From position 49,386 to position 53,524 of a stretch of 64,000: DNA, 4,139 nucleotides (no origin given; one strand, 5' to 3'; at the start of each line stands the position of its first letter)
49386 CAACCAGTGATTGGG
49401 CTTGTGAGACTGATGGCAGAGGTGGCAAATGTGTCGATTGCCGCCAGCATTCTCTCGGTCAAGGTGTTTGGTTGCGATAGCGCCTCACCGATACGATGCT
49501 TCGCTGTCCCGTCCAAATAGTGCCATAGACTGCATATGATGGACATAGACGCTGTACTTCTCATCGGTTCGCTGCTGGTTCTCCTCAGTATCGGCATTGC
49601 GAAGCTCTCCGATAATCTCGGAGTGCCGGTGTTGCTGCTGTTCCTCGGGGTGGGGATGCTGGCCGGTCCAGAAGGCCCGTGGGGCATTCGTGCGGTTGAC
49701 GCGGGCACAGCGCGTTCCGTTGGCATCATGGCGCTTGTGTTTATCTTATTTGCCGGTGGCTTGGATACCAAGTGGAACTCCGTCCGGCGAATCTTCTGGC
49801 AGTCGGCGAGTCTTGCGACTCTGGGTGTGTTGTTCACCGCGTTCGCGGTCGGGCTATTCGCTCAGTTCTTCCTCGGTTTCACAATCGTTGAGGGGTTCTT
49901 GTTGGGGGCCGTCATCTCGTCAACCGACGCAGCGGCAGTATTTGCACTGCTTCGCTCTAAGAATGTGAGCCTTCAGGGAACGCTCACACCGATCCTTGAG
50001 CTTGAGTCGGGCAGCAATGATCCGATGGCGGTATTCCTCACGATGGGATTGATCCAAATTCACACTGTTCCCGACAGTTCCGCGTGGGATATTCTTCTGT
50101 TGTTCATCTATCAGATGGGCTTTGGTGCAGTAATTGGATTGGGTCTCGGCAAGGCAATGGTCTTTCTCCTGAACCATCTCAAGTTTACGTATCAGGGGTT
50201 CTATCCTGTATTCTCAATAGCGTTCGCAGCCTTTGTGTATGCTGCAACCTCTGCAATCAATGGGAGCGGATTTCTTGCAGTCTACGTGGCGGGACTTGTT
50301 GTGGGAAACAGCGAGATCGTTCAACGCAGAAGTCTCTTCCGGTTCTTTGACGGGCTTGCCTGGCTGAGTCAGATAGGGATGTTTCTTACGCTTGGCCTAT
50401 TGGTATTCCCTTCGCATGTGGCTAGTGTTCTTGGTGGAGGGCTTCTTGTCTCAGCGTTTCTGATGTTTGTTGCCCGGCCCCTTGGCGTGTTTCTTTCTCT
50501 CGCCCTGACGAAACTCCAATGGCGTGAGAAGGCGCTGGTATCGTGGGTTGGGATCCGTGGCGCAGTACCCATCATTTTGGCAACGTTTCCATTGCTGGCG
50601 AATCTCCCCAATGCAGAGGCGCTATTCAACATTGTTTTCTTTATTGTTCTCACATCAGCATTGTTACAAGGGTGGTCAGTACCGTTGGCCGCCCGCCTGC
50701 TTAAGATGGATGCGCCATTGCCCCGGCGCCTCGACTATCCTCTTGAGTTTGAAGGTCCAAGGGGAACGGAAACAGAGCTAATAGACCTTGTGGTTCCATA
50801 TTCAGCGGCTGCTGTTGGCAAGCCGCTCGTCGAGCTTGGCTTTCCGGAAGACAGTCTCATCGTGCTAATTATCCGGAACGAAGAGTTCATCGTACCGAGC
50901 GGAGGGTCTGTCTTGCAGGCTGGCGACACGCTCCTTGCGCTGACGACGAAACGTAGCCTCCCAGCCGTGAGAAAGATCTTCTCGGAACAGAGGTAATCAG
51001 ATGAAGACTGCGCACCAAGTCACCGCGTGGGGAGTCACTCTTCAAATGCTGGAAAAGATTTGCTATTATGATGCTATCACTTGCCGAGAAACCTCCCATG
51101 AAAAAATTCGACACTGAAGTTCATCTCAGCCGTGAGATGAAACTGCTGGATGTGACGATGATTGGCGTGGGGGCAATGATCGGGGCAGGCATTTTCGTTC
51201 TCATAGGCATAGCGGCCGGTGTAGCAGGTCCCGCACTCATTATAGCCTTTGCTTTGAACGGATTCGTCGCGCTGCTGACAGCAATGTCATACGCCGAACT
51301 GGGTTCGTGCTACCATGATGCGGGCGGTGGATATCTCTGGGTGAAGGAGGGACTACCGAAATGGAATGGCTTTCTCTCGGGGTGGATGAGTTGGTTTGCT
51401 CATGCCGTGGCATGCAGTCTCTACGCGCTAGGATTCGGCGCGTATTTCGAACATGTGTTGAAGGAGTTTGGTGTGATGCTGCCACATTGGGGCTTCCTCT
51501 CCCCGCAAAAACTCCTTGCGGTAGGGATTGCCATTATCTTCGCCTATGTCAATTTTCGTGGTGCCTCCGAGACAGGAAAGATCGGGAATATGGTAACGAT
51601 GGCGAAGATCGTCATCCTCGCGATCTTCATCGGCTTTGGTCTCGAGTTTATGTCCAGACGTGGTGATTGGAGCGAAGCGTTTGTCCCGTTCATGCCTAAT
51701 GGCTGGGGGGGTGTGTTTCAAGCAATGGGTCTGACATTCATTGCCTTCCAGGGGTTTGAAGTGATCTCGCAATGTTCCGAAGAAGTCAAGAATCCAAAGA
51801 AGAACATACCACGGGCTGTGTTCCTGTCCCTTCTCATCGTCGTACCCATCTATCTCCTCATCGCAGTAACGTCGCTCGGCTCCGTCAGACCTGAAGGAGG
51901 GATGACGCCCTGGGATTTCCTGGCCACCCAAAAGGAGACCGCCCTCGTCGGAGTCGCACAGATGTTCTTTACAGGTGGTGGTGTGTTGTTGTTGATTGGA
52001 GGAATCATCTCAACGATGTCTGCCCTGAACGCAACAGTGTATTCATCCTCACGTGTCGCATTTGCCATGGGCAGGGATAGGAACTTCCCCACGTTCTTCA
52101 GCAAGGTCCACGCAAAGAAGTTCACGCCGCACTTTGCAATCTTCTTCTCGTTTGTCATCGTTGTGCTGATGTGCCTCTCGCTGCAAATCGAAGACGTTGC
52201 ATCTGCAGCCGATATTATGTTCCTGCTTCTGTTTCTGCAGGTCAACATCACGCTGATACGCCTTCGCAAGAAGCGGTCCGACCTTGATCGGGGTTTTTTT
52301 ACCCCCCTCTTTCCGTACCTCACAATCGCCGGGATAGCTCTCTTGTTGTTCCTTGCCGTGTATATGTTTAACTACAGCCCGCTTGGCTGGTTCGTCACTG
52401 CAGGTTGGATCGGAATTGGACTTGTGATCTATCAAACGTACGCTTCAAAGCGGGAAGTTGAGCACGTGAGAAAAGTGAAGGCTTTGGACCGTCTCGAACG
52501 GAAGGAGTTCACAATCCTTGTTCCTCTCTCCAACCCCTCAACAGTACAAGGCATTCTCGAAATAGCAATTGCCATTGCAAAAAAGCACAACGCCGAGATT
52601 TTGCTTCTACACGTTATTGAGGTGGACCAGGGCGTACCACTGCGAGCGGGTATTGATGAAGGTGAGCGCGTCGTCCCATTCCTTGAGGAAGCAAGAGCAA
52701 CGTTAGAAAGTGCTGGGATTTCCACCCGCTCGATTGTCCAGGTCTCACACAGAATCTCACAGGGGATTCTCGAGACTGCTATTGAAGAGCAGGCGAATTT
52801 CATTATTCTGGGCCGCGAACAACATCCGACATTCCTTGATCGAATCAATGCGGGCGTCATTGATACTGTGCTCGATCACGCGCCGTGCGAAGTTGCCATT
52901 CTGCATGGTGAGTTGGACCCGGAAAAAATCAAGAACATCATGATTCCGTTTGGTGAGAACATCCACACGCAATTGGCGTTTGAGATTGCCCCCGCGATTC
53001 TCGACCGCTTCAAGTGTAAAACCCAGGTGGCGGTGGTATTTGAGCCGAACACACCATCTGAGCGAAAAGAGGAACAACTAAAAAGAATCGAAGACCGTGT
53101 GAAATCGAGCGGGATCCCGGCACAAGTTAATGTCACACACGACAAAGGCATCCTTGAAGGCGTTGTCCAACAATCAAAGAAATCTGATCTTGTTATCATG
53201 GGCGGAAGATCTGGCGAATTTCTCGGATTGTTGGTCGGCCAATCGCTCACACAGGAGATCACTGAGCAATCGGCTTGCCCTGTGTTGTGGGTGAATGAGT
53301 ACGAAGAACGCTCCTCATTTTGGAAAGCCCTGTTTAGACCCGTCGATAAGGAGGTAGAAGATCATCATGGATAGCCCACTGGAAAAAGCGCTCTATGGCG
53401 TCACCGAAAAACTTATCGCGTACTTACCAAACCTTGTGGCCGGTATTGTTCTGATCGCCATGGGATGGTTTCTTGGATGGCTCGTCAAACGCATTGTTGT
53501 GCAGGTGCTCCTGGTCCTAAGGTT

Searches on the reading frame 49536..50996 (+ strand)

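Call 98: search_protein_families(library=pfam, proteins=[window:49536-50996:+], max_evalue=0.0001)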
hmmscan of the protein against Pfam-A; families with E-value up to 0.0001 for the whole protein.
window:49536-50996:+ (486 aa): 2 families
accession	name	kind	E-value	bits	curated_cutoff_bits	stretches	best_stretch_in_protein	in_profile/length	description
PF00999.27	Na_H_Exchanger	-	3.4e-50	171.4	26.2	1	16-384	3-371/375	Sodium/hydrogen exchanger, transmembrane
PF02080.26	TrkA_C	-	1.6e-14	54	27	1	417-482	3-70/71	TrkA-C domain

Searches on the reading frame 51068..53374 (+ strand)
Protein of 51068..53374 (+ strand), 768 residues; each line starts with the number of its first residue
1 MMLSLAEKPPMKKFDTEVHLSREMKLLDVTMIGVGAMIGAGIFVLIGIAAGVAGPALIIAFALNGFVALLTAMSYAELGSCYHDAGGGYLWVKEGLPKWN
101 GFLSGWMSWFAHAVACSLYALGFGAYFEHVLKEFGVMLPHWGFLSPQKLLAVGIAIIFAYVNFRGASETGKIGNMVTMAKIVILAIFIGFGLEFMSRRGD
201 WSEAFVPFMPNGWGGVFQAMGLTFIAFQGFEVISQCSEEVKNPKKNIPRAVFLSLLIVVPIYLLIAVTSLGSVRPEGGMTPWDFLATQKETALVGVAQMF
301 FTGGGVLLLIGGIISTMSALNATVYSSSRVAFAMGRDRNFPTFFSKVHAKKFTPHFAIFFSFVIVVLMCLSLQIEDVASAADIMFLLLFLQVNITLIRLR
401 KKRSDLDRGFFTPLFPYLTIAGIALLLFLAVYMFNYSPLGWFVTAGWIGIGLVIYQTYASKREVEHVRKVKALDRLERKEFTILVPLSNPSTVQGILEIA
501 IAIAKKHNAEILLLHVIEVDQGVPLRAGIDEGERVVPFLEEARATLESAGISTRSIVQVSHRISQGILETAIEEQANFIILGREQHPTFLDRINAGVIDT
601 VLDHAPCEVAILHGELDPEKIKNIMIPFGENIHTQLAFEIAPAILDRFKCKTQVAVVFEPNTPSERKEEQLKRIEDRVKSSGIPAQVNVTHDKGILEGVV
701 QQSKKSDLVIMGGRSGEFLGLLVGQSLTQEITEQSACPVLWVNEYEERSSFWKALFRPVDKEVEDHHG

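Call 36: search_protein_families(library=pfam, proteins=[window:51068-53374:+], max_evalue=0.00001)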
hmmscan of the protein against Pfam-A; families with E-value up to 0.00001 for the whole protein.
window:51068-53374:+ (768 aa): 4 families
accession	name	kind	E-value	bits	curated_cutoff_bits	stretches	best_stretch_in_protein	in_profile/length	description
PF13520.12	AA_permease_2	-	7.4e-55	187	27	1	26-437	3-408/427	Amino acid permease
PF00324.27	AA_permease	-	3.4e-45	155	24.6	1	28-459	1-461/470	Amino acid permease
PF00582.32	Usp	-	2.1e-21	77.4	24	1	482-612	4-140/141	Universal stress protein family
PF03845.19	Spore_permease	-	1.2e-06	28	23.4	1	29-270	7-231/321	Spore germination protein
